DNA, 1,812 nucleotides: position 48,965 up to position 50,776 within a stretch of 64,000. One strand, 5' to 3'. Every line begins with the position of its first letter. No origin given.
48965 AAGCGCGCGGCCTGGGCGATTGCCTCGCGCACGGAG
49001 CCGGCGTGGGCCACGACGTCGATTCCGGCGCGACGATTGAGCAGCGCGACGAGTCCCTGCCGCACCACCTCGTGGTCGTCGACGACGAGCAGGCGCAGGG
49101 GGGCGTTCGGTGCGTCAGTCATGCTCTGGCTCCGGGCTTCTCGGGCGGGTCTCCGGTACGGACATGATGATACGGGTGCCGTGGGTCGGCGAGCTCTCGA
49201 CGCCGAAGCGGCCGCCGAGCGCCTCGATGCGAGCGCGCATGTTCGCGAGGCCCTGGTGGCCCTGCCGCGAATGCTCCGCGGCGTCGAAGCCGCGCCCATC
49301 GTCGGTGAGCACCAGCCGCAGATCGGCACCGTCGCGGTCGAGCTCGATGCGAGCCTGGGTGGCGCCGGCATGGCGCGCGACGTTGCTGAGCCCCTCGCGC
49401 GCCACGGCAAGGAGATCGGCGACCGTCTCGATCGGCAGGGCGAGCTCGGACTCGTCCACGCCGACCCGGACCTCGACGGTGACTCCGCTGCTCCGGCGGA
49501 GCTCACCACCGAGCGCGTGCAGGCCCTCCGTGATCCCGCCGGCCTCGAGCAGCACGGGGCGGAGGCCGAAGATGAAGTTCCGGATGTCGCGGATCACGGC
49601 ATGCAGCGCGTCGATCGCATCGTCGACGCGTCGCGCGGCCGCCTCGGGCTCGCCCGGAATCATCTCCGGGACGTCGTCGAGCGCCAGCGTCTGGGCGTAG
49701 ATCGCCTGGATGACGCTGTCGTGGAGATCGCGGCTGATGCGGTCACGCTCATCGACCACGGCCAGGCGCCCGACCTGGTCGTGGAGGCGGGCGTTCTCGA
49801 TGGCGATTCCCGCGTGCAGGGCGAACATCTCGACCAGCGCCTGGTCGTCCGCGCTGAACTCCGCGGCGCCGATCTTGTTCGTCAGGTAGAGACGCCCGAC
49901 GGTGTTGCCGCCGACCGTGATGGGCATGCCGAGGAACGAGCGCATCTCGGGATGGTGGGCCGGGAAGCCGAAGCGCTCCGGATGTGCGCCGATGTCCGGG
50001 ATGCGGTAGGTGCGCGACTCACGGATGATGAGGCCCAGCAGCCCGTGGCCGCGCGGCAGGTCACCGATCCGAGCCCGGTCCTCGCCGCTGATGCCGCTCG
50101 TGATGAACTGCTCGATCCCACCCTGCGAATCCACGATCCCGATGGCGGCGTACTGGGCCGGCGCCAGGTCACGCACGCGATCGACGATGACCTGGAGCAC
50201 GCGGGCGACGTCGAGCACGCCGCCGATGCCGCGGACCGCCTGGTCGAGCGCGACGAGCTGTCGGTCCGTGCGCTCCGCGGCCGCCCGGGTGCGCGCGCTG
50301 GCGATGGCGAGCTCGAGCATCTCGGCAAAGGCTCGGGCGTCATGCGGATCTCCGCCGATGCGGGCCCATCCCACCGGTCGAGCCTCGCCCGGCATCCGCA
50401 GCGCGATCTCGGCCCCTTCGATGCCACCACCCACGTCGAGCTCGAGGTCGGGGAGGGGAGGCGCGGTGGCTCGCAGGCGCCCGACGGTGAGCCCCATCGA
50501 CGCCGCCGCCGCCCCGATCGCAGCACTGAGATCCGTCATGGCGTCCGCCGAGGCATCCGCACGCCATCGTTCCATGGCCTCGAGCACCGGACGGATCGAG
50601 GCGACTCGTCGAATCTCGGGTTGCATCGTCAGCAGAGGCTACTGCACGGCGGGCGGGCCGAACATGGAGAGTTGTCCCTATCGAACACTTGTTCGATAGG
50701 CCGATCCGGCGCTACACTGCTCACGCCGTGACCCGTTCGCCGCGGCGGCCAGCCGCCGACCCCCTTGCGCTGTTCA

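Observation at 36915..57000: Dormancy/hypoxia-type stress island organised around a DosS/DosR-like two-component system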

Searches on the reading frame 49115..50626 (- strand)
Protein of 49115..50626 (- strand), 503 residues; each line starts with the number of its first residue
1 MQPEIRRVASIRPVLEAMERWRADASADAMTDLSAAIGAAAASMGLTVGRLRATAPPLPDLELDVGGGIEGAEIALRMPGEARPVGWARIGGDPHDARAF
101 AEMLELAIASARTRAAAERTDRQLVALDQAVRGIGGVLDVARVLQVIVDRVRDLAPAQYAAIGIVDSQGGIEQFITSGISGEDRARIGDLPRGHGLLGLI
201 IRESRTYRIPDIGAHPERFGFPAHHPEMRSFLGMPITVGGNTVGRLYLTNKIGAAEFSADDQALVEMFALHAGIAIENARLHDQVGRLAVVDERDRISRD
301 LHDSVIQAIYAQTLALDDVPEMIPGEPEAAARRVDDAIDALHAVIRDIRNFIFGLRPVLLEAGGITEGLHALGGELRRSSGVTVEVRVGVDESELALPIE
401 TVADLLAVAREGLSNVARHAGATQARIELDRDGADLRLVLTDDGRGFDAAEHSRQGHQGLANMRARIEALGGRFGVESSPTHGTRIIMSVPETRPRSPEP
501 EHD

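Call 7: search_protein_families(library=pfam, proteins=[window:49115-50626:-], max_evalue=0.01)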
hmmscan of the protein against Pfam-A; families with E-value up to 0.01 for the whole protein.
window:49115-50626:- (503 aa): 6 families
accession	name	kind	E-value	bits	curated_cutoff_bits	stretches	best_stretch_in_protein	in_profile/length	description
PF13185.12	GAF_2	-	2.1e-20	73.8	28.6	1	138-277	2-136/136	GAF domain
PF01590.32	GAF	-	1.3e-18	68.2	22.4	1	140-276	2-133/133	GAF domain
PF02518.31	HATPase_c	-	1.9e-12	48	26.4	1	405-493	6-110/111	Histidine kinase-, DNA gyrase B-, and HSP90-like ATPase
PF07730.19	HisKA_3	-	2.3e-12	47.7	24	1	293-358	1-66/68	Histidine kinase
PF13581.12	HATPase_c_2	-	0.00019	21.9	27.4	1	396-458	23-90/127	Histidine kinase-like ATPase domain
PF13492.12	GAF_3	-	0.00061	20.6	27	1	143-278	5-129/129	GAF domain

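Call 9: search_solved_structures(query=window:49115-50626:-, show_alignments=3)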
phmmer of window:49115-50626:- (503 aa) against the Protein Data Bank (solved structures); distinct sequences matched with E-value up to 0.001: 25.
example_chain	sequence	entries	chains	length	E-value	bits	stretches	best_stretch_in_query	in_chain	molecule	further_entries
2y8h_A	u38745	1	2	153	3.4e-35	125.1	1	139-284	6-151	TWO COMPONENT SENSOR HISTIDINE KINASE DEVS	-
2y79_A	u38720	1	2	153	2.2e-34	122.5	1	139-284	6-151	REDOX SENSOR HISTIDINE KINASE RESPONSE REGULATOR DEVS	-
4ynr_A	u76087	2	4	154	3.9e-34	121.6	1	139-284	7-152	Redox sensor histidine kinase response regulator DevS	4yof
2w3d_A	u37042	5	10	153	4.1e-34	121.6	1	139-284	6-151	TWO COMPONENT SENSOR HISTIDINE KINASE DEVS (GAF FAMILY PROTEIN)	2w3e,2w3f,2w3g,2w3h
2vzw_A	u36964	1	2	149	1.3e-33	120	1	143-284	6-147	PROBABLE HISTIDINE KINASE RESPONSE REGULATOR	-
3gig_A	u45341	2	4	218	2.8e-13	52.9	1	282-492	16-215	Sensor histidine kinase desK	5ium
7ssj_A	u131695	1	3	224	2.9e-13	52.8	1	282-492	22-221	Sensor histidine kinase DesK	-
3gie_A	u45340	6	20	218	3.7e-12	49.2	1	282-492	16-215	Sensor histidine kinase desK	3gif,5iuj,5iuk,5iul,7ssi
3ehf_A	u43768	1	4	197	5.7e-12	48.5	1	291-492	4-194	Sensor kinase (YocF protein)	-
3ehh_A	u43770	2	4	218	9.7e-12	47.8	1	282-492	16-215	Sensor kinase (YocF protein)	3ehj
4gt8_A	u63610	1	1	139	8.1e-11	44.8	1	393-494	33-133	Sensor protein vraS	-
3jab_B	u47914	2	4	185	2.6e-09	39.8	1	137-286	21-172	GafB domain of phosphodiesterase 2A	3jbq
3zxq_A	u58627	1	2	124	3.7e-09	39.3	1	406-491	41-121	HYPOXIA SENSOR HISTIDINE KINASE RESPONSE REGULATOR DOST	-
1mc0_A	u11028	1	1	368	6.5e-09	38.5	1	126-286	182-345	3',5'-cyclic nucleotide phosphodiesterase 2A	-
3ibj_A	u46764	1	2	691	3.4e-08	36.1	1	126-287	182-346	cGMP-dependent 3',5'-cyclic phosphodiesterase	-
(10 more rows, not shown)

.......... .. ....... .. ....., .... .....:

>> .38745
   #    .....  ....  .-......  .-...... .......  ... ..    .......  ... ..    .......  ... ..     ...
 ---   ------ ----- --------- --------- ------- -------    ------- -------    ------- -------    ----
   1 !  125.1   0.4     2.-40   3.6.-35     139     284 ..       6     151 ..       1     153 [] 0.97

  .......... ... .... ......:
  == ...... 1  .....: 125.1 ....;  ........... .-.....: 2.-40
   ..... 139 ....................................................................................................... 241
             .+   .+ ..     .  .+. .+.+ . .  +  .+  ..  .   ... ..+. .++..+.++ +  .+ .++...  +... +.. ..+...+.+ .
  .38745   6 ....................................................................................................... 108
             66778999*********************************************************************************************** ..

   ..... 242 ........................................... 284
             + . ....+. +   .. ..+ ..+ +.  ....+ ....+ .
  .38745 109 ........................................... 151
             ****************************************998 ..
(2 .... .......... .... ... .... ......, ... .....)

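Call 37: search_protein_families(library=ncbifam, proteins=[window:49115-50626:-], max_evalue=0.001)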
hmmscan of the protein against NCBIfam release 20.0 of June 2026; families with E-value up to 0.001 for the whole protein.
window:49115-50626:- (503 aa): 8 families
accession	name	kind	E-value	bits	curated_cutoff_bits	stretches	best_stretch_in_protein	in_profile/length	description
NF052443.1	SensHisKinMctS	equivalog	2.5e-34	118.4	700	1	292-494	249-450/457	two-component system sensor histidine kinase MctS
NF052531.1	Strep_LiaS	equivalog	1.1e-27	97.2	450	1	277-491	118-326/328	envelope stress sensor histidine kinase LiaS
NF047786.1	his_kin_MadS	equivalog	9.5e-25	87.6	500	1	289-491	226-434/434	MadS family sensor histidine kinase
NF007896.0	PRK10600.1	equivalog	1e-22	80.6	578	1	253-489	350-582/598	nitrate/nitrite two-component system sensor histidine kinase NarX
NF008184.0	PRK10935.1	equivalog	1.2e-21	77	553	1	234-493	309-560/565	nitrate/nitrite two-component system sensor histidine kinase NarQ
NF008649.0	PRK11644.1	equivalog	3e-21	75.7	408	1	293-493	301-497/499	signal transduction histidine-protein kinase/phosphatase UhpB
NF047322.1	HK_morpho_MacS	equivalog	1e-16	61.1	300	1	259-491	143-367/367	MacS family sensor histidine kinase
TIGR01817.1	nifA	equivalog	3.1e-06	26.2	528.85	1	123-304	3-183/534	nif-specific transcriptional activator NifA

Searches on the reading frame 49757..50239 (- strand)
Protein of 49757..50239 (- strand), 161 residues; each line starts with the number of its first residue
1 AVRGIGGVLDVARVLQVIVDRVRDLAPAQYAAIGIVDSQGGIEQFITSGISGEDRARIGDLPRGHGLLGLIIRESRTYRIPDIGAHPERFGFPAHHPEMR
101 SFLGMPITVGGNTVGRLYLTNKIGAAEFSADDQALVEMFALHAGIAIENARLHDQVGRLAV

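Call 47: search_solved_structures(query=window:49757-50239:-, show_alignments=5, max_evalue=1e-20)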
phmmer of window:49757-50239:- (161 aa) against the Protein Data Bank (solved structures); distinct sequences matched with E-value up to 1e-20: 5.
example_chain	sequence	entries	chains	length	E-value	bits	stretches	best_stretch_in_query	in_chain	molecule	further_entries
2y8h_A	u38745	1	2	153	2.3e-36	128.4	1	10-155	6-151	TWO COMPONENT SENSOR HISTIDINE KINASE DEVS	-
2y79_A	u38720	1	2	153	1.5e-35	125.7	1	10-155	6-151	REDOX SENSOR HISTIDINE KINASE RESPONSE REGULATOR DEVS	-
4ynr_A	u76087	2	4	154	2.8e-35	124.9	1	10-155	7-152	Redox sensor histidine kinase response regulator DevS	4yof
2w3d_A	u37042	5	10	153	2.9e-35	124.9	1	10-155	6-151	TWO COMPONENT SENSOR HISTIDINE KINASE DEVS (GAF FAMILY PROTEIN)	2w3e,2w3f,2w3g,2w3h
2vzw_A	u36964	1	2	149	9e-35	123.2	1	14-155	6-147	PROBABLE HISTIDINE KINASE RESPONSE REGULATOR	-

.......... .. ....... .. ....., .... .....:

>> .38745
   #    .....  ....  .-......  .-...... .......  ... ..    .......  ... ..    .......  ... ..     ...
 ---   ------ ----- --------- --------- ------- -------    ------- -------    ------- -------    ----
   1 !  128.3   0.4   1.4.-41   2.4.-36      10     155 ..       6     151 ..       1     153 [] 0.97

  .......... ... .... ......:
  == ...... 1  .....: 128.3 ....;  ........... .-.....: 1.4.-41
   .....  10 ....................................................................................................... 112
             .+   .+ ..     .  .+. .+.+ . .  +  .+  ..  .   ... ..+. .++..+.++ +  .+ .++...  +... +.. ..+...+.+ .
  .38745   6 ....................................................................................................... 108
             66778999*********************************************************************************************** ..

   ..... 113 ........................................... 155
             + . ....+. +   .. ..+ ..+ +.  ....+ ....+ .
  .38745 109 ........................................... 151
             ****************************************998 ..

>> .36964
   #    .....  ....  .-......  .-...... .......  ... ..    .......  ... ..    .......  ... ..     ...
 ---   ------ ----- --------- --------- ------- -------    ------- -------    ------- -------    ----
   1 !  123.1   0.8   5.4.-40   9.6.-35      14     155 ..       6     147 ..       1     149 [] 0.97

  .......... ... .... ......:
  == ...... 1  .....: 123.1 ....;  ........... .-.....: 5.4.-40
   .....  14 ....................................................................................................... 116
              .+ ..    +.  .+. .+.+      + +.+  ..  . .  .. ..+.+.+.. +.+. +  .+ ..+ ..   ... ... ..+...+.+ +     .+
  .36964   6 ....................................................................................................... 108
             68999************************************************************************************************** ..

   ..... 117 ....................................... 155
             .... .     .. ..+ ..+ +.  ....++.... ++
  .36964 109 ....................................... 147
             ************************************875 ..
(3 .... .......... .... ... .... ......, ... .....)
